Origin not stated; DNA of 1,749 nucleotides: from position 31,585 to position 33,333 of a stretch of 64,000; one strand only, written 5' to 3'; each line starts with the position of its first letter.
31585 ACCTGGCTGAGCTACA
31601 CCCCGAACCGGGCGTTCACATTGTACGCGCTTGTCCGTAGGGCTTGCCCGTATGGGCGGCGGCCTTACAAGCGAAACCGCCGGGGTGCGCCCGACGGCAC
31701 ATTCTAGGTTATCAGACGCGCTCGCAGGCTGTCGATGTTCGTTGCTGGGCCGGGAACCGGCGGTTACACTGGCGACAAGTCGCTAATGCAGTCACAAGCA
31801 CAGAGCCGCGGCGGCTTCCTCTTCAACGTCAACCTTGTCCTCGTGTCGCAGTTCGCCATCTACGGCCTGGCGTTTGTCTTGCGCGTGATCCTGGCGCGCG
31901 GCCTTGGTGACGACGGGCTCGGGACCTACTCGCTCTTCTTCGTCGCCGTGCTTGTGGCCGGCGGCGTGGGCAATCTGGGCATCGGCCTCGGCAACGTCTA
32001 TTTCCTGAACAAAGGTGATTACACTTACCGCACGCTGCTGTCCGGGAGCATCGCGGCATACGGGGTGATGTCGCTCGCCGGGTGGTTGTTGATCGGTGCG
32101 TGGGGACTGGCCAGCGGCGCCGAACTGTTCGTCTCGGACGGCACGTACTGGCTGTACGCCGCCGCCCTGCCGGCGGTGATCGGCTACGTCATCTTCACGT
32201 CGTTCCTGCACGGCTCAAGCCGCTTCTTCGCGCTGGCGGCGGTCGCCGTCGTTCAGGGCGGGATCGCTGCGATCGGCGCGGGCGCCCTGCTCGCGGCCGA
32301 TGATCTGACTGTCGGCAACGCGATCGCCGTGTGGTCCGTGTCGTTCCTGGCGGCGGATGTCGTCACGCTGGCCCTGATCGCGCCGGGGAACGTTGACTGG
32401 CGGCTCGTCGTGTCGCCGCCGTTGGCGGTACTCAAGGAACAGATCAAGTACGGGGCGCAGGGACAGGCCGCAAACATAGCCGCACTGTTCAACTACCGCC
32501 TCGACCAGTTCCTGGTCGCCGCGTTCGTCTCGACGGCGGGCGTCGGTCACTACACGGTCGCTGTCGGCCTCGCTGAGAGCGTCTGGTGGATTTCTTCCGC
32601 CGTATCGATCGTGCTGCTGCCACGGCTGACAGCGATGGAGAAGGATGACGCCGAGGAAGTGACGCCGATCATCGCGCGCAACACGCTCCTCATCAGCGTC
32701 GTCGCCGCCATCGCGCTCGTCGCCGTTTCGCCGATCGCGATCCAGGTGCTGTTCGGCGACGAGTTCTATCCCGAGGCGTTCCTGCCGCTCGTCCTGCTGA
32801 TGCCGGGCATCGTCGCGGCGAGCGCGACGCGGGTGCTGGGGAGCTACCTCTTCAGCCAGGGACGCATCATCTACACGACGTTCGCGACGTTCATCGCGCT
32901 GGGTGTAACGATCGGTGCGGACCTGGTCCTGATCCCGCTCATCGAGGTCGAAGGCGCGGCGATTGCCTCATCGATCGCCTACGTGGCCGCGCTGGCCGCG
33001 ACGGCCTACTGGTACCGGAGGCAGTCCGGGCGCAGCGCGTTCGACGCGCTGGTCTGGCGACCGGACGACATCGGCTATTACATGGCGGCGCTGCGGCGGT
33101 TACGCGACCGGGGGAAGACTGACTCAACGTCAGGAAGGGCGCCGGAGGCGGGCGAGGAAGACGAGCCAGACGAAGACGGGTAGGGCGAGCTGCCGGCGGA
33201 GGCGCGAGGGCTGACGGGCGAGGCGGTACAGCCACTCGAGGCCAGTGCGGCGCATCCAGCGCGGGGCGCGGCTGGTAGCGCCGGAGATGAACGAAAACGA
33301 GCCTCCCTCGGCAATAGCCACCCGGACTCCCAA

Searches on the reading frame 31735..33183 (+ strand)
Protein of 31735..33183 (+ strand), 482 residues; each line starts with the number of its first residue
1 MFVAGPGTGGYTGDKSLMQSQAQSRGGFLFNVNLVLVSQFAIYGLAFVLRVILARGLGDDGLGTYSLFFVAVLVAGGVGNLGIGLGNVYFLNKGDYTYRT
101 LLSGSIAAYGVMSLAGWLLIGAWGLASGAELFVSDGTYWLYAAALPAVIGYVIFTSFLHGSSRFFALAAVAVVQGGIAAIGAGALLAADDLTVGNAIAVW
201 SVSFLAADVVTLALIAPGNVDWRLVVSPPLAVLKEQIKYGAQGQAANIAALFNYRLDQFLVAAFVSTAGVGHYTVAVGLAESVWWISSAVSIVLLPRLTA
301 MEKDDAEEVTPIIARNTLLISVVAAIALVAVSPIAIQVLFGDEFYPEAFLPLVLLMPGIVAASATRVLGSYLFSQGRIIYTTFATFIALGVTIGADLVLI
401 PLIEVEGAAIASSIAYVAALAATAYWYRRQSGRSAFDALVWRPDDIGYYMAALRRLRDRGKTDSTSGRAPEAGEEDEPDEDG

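Call 10: search_protein_families(library=pfam, proteins=[window:31735-33183:+], max_evalue=0.001)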
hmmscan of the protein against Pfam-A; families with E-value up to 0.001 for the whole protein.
window:31735-33183:+ (482 aa): 3 families
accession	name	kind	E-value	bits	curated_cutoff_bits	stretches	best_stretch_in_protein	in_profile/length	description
PF13440.11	Polysacc_synt_3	-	4.2e-13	49.6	23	1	202-344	144-288/293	Polysaccharide biosynthesis protein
PF03023.19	MurJ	-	9.8e-09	34.8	27.4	1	151-433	114-404/451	Lipid II flippase MurJ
PF01943.22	Polysacc_synt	-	2.6e-06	27.5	28.2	1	31-300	4-272/274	Polysaccharide biosynthesis protein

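Call 63: find_homologous_proteins(query=window:31735-33183:+, max_evalue=1e-10)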
Query window:31735-33183:+ (482 aa): 312 proteins with E <= 1e-10 among 8000 candidates; the best 120 are listed.
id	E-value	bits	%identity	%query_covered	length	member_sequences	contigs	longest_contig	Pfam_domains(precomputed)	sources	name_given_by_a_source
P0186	3.7e-289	977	100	96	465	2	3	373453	PF01943.23,PF13440.12,PF03023.20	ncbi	ncbi:MAG: oligosaccharide flippase family protein [Dehalococcoidia bacterium]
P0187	4.7e-234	795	82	94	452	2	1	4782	PF01943.23,PF13440.12,PF03023.20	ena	-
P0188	4.7e-228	776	81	96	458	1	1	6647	PF01943.23,PF13440.12,PF03023.20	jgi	jgi:O-antigen/teichoic acid export membrane protein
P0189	7.7e-228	775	80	96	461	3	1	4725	PF01943.23,PF13440.12,PF03023.20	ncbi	-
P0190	9.9e-228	775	80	96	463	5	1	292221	PF01943.23,PF03023.20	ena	-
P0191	2.8e-227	773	80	96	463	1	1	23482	PF01943.23,PF13440.12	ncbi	-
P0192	2.5e-226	770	80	96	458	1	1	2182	PF01943.23,PF13440.12,PF03023.20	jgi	jgi:O-antigen/teichoic acid export membrane protein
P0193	3.0e-226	770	84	90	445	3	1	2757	PF01943.23,PF13440.12,PF03023.20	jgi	jgi:O-antigen/teichoic acid export membrane protein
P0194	5.0e-223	759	79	96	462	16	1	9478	PF01943.23,PF13440.12,PF03023.20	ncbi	-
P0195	1.8e-222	757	78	96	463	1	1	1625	PF01943.23,PF13440.12,PF03023.20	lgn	-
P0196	7.2e-222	755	78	96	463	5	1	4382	PF01943.23,PF03023.20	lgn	-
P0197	4.7e-221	753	79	96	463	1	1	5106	PF01943.23,PF13440.12,PF03023.20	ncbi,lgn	ncbi:MAG TPA: polysaccharide biosynthesis C-terminal domain-containing protein [Dehalococcoidia bact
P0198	8.6e-221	752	77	96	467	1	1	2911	PF01943.23,PF13440.12,PF03023.20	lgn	-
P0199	6.0e-220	749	78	96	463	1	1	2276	PF01943.23,PF13440.12,PF03023.20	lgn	-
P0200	1.0e-219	748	77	96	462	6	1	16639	PF01943.23,PF03023.20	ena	-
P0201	4.8e-217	739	75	96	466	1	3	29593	PF01943.23,PF13440.12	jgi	jgi:O-antigen/teichoic acid export membrane protein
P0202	9.9e-216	735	75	96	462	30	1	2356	PF01943.23,PF03023.20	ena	-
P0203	2.6e-209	714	77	92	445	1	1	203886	PF01943.23,PF13440.12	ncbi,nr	ncbi:MAG TPA: oligosaccharide flippase family protein [Dehalococcoidia bacterium]|nr:oligosaccharide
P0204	1.3e-195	669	71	93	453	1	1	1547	PF13440.12,PF03023.20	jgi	-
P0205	6.1e-194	663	68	96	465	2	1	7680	PF13440.12,PF03023.20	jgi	jgi:O-antigen/teichoic acid export membrane protein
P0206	4.6e-191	654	70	96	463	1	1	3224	PF03023.20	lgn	-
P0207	8.1e-189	646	68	93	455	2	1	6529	PF01943.23,PF13440.12,PF03023.20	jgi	jgi:O-antigen/teichoic acid export membrane protein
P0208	4.9e-187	640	66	96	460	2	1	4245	PF01943.23,PF13440.12,PF03023.20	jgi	jgi:O-antigen/teichoic acid export membrane protein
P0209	5.7e-187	640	66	96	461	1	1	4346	PF01943.23,PF13440.12,PF03023.20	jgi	jgi:O-antigen/teichoic acid export membrane protein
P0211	1.6e-186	639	68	91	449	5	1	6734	PF01943.23,PF13440.12,PF03023.20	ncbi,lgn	ncbi:MAG: oligosaccharide flippase family protein [Dehalococcoidia bacterium]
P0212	4.9e-185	634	69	92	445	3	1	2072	PF13440.12,PF03023.20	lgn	-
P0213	5.9e-185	634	70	90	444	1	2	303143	PF01943.23,PF13440.12,PF03023.20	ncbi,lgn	-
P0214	4.0e-184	631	69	91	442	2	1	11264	PF13440.12,PF03023.20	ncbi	-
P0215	1.6e-183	629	69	92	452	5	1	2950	PF03023.20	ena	-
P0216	4.3e-182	624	66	91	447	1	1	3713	PF01943.23,PF13440.12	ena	-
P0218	1.4e-180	619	68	91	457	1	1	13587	PF01943.23,PF03023.20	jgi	jgi:O-antigen/teichoic acid export membrane protein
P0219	4.9e-180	617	64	93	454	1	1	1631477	PF13440.12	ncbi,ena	-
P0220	7.6e-180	617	65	94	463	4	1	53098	PF01943.23,PF13440.12,PF03023.20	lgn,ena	-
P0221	3.8e-179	614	65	91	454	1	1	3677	PF01943.23,PF13440.12,PF03023.20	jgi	jgi:O-antigen/teichoic acid export membrane protein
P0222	8.1e-179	613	67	96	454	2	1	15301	PF01943.23,PF13440.12,PF03023.20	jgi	jgi:O-antigen/teichoic acid export membrane protein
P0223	1.5e-178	613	67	92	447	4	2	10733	PF13440.12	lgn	-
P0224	1.7e-178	612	67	95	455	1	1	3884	PF01943.23,PF13440.12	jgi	jgi:O-antigen/teichoic acid export membrane protein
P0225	5.9e-177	607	63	93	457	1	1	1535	PF13440.12,PF03023.20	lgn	-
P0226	8.3e-177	607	64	90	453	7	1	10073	PF01943.23,PF13440.12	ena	-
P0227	8.4e-177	607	66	90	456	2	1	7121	PF13440.12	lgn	-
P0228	9.9e-177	606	66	92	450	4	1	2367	PF13440.12,PF03023.20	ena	-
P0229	1.0e-176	606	67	91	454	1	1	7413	PF01943.23,PF13440.12,PF03023.20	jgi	jgi:O-antigen/teichoic acid export membrane protein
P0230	6.7e-176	604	63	93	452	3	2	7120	PF01943.23,PF13440.12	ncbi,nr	ncbi:MAG: oligosaccharide flippase family protein [Chloroflexota bacterium]|nr:oligosaccharide flipp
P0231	1.4e-175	603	66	93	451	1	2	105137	PF13440.12,PF03023.20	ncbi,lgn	-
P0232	1.7e-175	602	65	92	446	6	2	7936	PF13440.12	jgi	jgi:O-antigen/teichoic acid export membrane protein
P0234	3.0e-175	602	63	93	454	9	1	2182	PF01943.23,PF13440.12,PF03023.20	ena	-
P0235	1.7e-174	599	67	92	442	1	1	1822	PF13440.12,PF03023.20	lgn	-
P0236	2.3e-174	599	63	90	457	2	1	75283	PF13440.12,PF03023.20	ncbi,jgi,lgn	jgi:stage V sporulation protein B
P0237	2.8e-174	598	68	89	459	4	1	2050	PF01943.23,PF13440.12,PF03023.20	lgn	-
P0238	4.1e-174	598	66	90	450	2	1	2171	PF01943.23,PF13440.12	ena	-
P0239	2.3e-173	595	63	91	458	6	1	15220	PF01943.23,PF13440.12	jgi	jgi:O-antigen/teichoic acid export membrane protein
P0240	2.5e-173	595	66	90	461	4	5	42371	PF01943.23,PF03023.20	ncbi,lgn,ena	-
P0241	5.7e-173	594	64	92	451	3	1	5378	PF01943.23,PF13440.12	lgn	-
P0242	6.9e-173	594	67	92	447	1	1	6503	PF01943.23,PF13440.12,PF03023.20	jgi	jgi:O-antigen/teichoic acid export membrane protein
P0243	8.7e-173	593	68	91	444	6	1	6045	PF13440.12,PF03023.20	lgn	-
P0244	1.3e-172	593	67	91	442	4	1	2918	PF01943.23,PF13440.12,PF03023.20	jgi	-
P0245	2.8e-172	592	63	93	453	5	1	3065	PF01943.23,PF03023.20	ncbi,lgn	ncbi:MAG: polysaccharide biosynthesis C-terminal domain-containing protein [Dehalococcoidia bacteriu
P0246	2.9e-172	592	67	91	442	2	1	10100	PF01943.23,PF13440.12,PF03023.20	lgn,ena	-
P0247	6.1e-172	591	65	93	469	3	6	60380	PF01943.23,PF13440.12,PF03023.20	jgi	jgi:O-antigen/teichoic acid export membrane protein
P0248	8.6e-172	590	66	91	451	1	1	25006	PF01943.23,PF13440.12,PF03023.20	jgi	jgi:O-antigen/teichoic acid export membrane protein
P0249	9.9e-172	590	67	91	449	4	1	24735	PF01943.23,PF13440.12,PF03023.20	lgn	-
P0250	2.6e-171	589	63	93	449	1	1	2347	PF01943.23,PF13440.12,PF03023.20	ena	-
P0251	2.6e-171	589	64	92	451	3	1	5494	PF01943.23,PF13440.12,PF03023.20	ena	-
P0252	3.7e-171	588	65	94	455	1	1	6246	PF01943.23,PF13440.12,PF03023.20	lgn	-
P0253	4.2e-171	588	63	96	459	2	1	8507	PF01943.23,PF13440.12,PF03023.20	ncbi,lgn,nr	ncbi:MAG TPA: oligosaccharide flippase family protein [Dehalococcoidia bacterium]|nr:oligosaccharide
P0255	5.1e-171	588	67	91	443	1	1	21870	PF13440.12,PF03023.20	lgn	-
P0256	5.7e-171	588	66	92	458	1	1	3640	PF13440.12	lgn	-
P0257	9.2e-171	587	66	91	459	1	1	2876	PF01943.23,PF13440.12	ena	-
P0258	1.0e-170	587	66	92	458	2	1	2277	PF01943.23,PF13440.12,PF03023.20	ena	-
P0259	1.3e-170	586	65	92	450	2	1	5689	PF01943.23,PF13440.12,PF03023.20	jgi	jgi:O-antigen/teichoic acid export membrane protein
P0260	1.3e-170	586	66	90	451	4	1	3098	PF03023.20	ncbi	-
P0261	2.1e-170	586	63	92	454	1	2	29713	PF13440.12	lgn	-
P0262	2.7e-170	585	63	94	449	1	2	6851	PF13440.12,PF03023.20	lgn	-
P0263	3.3e-170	585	64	92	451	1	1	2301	PF01943.23,PF13440.12,PF03023.20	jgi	jgi:O-antigen/teichoic acid export membrane protein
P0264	3.8e-170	585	63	95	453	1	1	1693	PF01943.23,PF13440.12,PF03023.20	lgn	-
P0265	4.4e-170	585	63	96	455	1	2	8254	PF01943.23,PF13440.12,PF03023.20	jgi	jgi:O-antigen/teichoic acid export membrane protein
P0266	7.7e-170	584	66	91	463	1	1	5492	PF01943.23,PF13440.12,PF03023.20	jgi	-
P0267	1.8e-169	583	62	96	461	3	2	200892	PF01943.23,PF13440.12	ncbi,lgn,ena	-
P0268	2.6e-169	582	66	92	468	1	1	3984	PF01943.23,PF13440.12,PF03023.20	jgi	jgi:O-antigen/teichoic acid export membrane protein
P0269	2.7e-169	582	65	90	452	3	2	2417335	PF01943.23,PF13440.12,PF03023.20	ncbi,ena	-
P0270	3.4e-169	582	66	92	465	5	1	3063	PF01943.23,PF03023.20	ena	-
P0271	3.9e-169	581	64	92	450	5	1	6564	PF01943.23,PF13440.12,PF03023.20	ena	-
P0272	4.4e-169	581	59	96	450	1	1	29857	PF01943.23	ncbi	ncbi:MAG: polysaccharide biosynthesis C-terminal domain-containing protein [Chloroflexota bacterium]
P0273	5.5e-169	581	63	95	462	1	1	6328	PF13440.12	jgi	jgi:O-antigen/teichoic acid export membrane protein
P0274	6.6e-169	581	65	93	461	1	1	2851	PF01943.23,PF13440.12,PF03023.20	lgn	-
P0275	7.8e-169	580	65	92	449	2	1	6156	PF01943.23,PF13440.12,PF03023.20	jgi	-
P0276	1.1e-168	580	64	94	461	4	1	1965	PF13440.12,PF03023.20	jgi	jgi:O-antigen/teichoic acid export membrane protein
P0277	1.2e-168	580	63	96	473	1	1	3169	PF01943.23,PF13440.12,PF03023.20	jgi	jgi:stage V sporulation protein B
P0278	1.4e-168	580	62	96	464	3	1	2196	PF13440.12,PF03023.20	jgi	-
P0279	1.7e-168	579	65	91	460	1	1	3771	PF13440.12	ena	-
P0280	2.3e-168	579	66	91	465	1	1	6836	PF01943.23,PF13440.12,PF03023.20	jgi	jgi:stage V sporulation protein B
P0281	3.2e-168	578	67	89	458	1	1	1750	PF01943.23,PF13440.12,PF03023.20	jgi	jgi:O-antigen/teichoic acid export membrane protein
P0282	3.8e-168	578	65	92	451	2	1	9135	PF01943.23,PF13440.12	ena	-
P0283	4.7e-168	578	64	92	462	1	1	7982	PF01943.23,PF13440.12,PF03023.20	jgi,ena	-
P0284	5.1e-168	578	62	93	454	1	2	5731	PF13440.12,PF03023.20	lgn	-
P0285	5.8e-168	578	63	92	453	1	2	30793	PF01943.23,PF13440.12,PF03023.20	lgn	-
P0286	7.5e-168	577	65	91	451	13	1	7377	PF01943.23,PF03023.20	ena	-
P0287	7.9e-168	577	63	95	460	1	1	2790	PF01943.23,PF13440.12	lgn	-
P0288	9.2e-168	577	64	92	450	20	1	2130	PF01943.23,PF13440.12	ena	-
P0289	1.1e-167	577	65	92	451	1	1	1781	PF03023.20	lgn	-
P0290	1.2e-167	577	65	91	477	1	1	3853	PF01943.23,PF13440.12,PF03023.20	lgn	-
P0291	1.4e-167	576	64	91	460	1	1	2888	PF01943.23,PF13440.12,PF03023.20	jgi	jgi:O-antigen/teichoic acid export membrane protein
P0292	1.6e-167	576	64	92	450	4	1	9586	PF01943.23,PF13440.12,PF03023.20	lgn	-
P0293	1.9e-167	576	64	92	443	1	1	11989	PF01943.23,PF13440.12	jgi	jgi:O-antigen/teichoic acid export membrane protein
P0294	2.3e-167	576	64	94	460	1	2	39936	PF13440.12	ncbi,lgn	-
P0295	2.8e-167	575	62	95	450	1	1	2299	PF13440.12,PF03023.20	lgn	-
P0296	3.1e-167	575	65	90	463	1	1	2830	PF01943.23,PF13440.12,PF03023.20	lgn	-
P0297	3.6e-167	575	64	91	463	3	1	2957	PF01943.23,PF13440.12,PF03023.20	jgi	jgi:O-antigen/teichoic acid export membrane protein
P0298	4.1e-167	575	64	91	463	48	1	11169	PF01943.23,PF13440.12,PF03023.20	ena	-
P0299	4.5e-167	575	62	93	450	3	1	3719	PF01943.23,PF13440.12,PF03023.20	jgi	-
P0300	5.9e-167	574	63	94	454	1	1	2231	PF01943.23,PF13440.12,PF03023.20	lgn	-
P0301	6.3e-167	574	65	92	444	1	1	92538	PF01943.23,PF13440.12,PF03023.20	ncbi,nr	ncbi:MAG: polysaccharide biosynthesis C-terminal domain-containing protein [Dehalococcoidia bacteriu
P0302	1.2e-166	573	64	91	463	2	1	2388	PF01943.23,PF13440.12,PF03023.20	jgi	jgi:O-antigen/teichoic acid export membrane protein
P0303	1.2e-166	573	65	91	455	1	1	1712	PF01943.23,PF13440.12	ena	-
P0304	1.2e-166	573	64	92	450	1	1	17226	PF01943.23,PF13440.12,PF03023.20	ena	-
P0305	1.3e-166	573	64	91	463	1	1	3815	PF01943.23,PF13440.12,PF03023.20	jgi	jgi:O-antigen/teichoic acid export membrane protein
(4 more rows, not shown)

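Call 64: find_encoding_contigs(protein=P0190, flank=10000, max_places=1)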
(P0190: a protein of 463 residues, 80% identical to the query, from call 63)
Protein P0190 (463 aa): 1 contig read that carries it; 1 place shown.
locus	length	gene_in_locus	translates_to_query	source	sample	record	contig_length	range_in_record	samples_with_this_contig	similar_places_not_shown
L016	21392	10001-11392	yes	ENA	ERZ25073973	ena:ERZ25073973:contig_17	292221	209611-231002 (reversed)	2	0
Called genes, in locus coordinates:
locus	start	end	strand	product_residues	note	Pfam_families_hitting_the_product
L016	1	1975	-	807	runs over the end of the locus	PF02190:LON_substr_bdg, PF00004:AAA, PF07728:AAA_5 (weak), PF22667:Lon_lid, PF05362:Lon_C, PF13541:ChlI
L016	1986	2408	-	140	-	PF00011:HSP20, PF17886:ArsA_HSP20 (faint)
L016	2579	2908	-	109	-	PF14588:YjgF_endoribonc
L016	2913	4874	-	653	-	PF00521:DNA_topoisoIV, PF03989:DNA_gyraseA_C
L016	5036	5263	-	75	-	PF00521:DNA_topoisoIV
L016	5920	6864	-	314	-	-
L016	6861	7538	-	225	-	PF07722:Peptidase_C26, PF00117:GATase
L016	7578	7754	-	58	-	PF00491:Arginase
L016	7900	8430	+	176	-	-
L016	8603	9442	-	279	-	PF13431:TPR_17 (faint), PF13414:TPR_11 (faint), PF13432:TPR_16 (weak), PF14559:TPR_19 (weak), PF00515:TPR_1, PF07719:TPR_2 (weak), PF13181:TPR_8 (weak)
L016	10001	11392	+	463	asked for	PF01943:Polysacc_synt, PF03023:MurJ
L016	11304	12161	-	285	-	PF03808:Glyco_tran_WecG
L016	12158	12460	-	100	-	-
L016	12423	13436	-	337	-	PF13579:Glyco_trans_4_4 (weak), PF13439:Glyco_transf_4 (weak), PF13692:Glyco_trans_1_4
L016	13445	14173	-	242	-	PF02397:Bac_transf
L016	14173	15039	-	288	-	PF01370:Epimerase, PF04321:RmlD_sub_bind, PF01073:3Beta_HSD, PF02719:Polysacc_synt_2 (weak), PF16363:GDP_Man_Dehyd, PF07993:NAD_binding_4 (weak)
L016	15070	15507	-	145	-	PF14667:Polysacc_synt_C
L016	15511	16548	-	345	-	PF01073:3Beta_HSD, PF01370:Epimerase, PF02719:Polysacc_synt_2, PF04321:RmlD_sub_bind, PF07993:NAD_binding_4, PF13460:NAD_binding_10, PF16363:GDP_Man_Dehyd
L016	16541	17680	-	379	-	PF00483:NTP_transferase, PF12804:NTP_transf_3, PF00132:Hexapep (faint), PF07959:Fucose_pyrophosphorylase (weak), PF25084:LbH_EIF2B (weak), PF25087:GMPPB_C (weak)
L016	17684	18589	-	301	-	PF00535:Glycos_transf_2, PF13641:Glyco_tranf_2_3, PF13632:Glyco_trans_2_3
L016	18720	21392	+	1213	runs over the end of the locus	PF13489:Methyltransf_23 (weak), PF08241:Methyltransf_11 (weak), PF08242:Methyltransf_12, PF13649:Methyltransf_25 (weak), PF00535:Glycos_transf_2, PF10111:Glyco_tranf_2_2 (weak), PF00535:Glycos_transf_2, PF13641:Glyco_tranf_2_3, +1 more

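Call 65: find_encoding_contigs(protein=P0269, flank=10000, max_places=1)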
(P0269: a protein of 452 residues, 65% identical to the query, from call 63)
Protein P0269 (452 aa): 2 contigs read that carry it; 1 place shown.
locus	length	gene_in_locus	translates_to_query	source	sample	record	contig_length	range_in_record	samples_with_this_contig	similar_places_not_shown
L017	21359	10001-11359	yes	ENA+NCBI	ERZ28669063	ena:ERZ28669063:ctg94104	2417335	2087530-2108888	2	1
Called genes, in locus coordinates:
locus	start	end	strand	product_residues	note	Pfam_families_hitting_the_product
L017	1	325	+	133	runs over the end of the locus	PF00436:SSB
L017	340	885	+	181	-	PF01084:Ribosomal_S18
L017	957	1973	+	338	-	PF13623:SurA_N_2 (weak), PF13624:SurA_N_3, PF13616:Rotamase_3, PF00639:Rotamase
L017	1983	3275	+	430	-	PF03447:NAD_binding_3, PF00742:Homoserine_dh, PF01842:ACT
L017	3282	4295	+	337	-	-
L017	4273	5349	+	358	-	PF00291:PALP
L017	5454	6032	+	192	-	PF01227:GTP_cyclohydroI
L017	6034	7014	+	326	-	PF13480:Acetyltransf_6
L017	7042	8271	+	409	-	PF13439:Glyco_transf_4, PF13579:Glyco_trans_4_4, PF20706:GT4-conflict, PF00534:Glycos_transf_1, PF13692:Glyco_trans_1_4, PF13524:Glyco_trans_1_2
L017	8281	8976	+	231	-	PF02585:PIG-L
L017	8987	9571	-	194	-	PF00857:Isochorismatase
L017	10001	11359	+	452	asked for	PF01943:Polysacc_synt, PF03023:MurJ (weak), PF13440:Polysacc_synt_3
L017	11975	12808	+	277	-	PF07719:TPR_2 (faint), PF13428:TPR_14 (faint), PF13431:TPR_17 (faint), PF13414:TPR_11 (faint)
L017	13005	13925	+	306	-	PF00005:ABC_tran, PF13304:AAA_21, PF27102:NodI_C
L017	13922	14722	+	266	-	PF01061:ABC2_membrane, PF12698:ABC2_membrane_3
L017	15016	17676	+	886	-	PF00521:DNA_topoisoIV, PF03989:DNA_gyraseA_C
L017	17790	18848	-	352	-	PF00389:2-Hacid_dh, PF02826:2-Hacid_dh_C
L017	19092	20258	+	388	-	-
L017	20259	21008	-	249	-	PF00149:Metallophos, PF12850:Metallophos_2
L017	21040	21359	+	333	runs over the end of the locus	PF00586:AIRS, PF02769:AIRS_C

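Call 66: find_encoding_contigs(protein=P0213, flank=10000, max_places=1)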
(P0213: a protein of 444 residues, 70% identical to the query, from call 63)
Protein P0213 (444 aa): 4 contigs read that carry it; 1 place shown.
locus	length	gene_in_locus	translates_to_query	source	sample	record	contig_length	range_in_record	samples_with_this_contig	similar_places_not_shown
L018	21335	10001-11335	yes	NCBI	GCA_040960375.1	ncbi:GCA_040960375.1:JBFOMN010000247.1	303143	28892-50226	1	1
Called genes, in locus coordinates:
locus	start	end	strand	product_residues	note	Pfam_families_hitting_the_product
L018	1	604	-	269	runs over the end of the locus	PF01061:ABC2_membrane, PF12698:ABC2_membrane_3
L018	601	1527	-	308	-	PF00005:ABC_tran, PF13304:AAA_21, PF27102:NodI_C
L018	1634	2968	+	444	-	PF01522:Polysacc_deac_1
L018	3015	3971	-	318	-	PF00491:Arginase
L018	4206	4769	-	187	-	PF01323:DSBA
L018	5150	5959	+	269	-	PF00106:adh_short, PF08659:KR, PF13561:adh_short_C2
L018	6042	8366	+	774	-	PF02515:CoA_transf_3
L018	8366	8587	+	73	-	-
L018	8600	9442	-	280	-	PF13374:TPR_10 (faint), PF13424:TPR_12 (faint), PF13428:TPR_14 (faint), PF13431:TPR_17 (faint), PF13432:TPR_16 (weak), PF00515:TPR_1 (faint), PF13414:TPR_11 (faint), PF07719:TPR_2 (weak)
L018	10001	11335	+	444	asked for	PF01943:Polysacc_synt (weak), PF03023:MurJ, PF13440:Polysacc_synt_3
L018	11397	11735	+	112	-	PF02604:PhdYeFM_antitox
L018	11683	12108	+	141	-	PF01850:PIN, PF10130:PIN_2 (weak)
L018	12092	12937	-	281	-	PF03808:Glyco_tran_WecG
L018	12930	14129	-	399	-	PF13439:Glyco_transf_4, PF13579:Glyco_trans_4_4, PF00534:Glycos_transf_1 (weak), PF13692:Glyco_trans_1_4, PF13524:Glyco_trans_1_2 (weak)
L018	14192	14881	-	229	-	PF02397:Bac_transf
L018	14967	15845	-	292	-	PF01370:Epimerase, PF04321:RmlD_sub_bind, PF01073:3Beta_HSD, PF02719:Polysacc_synt_2, PF16363:GDP_Man_Dehyd, PF07993:NAD_binding_4 (weak)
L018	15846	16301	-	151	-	PF00908:dTDP_sugar_isom, PF14667:Polysacc_synt_C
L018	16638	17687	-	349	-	PF01073:3Beta_HSD, PF01370:Epimerase, PF02719:Polysacc_synt_2, PF04321:RmlD_sub_bind, PF13460:NAD_binding_10 (weak), PF16363:GDP_Man_Dehyd, PF07993:NAD_binding_4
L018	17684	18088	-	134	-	PF06094:GGACT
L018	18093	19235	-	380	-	PF00483:NTP_transferase, PF12804:NTP_transf_3 (weak), PF07959:Fucose_pyrophosphorylase (weak), PF25084:LbH_EIF2B (weak), PF25087:GMPPB_C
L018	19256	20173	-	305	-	PF00535:Glycos_transf_2, PF13641:Glyco_tranf_2_3, PF13632:Glyco_trans_2_3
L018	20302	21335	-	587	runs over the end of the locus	-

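Call 70: search_protein_families(library=pfam, proteins=[L018:20302-21333:-], max_evalue=1)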
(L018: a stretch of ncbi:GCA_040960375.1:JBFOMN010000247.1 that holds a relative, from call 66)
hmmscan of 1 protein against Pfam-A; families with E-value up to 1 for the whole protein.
L018:20302-21333:- (343 aa): 4 families
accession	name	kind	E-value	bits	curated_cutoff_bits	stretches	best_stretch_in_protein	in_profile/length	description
PF04932.20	Wzy_C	-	0.00069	19.9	31.7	1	76-256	1-148/149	O-Antigen ligase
PF05437.17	AzlD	-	0.006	17.1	23.7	1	25-108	18-99/99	Branched-chain amino acid transport protein (AzlD)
PF13886.12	TM7S3_TM198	-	0.006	16.7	29.2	1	246-322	21-96/199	TM7S3/TM198-like domain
PF02535.28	Zip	-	0.14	11.7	35.1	1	22-80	253-314/323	ZIP Zinc transporter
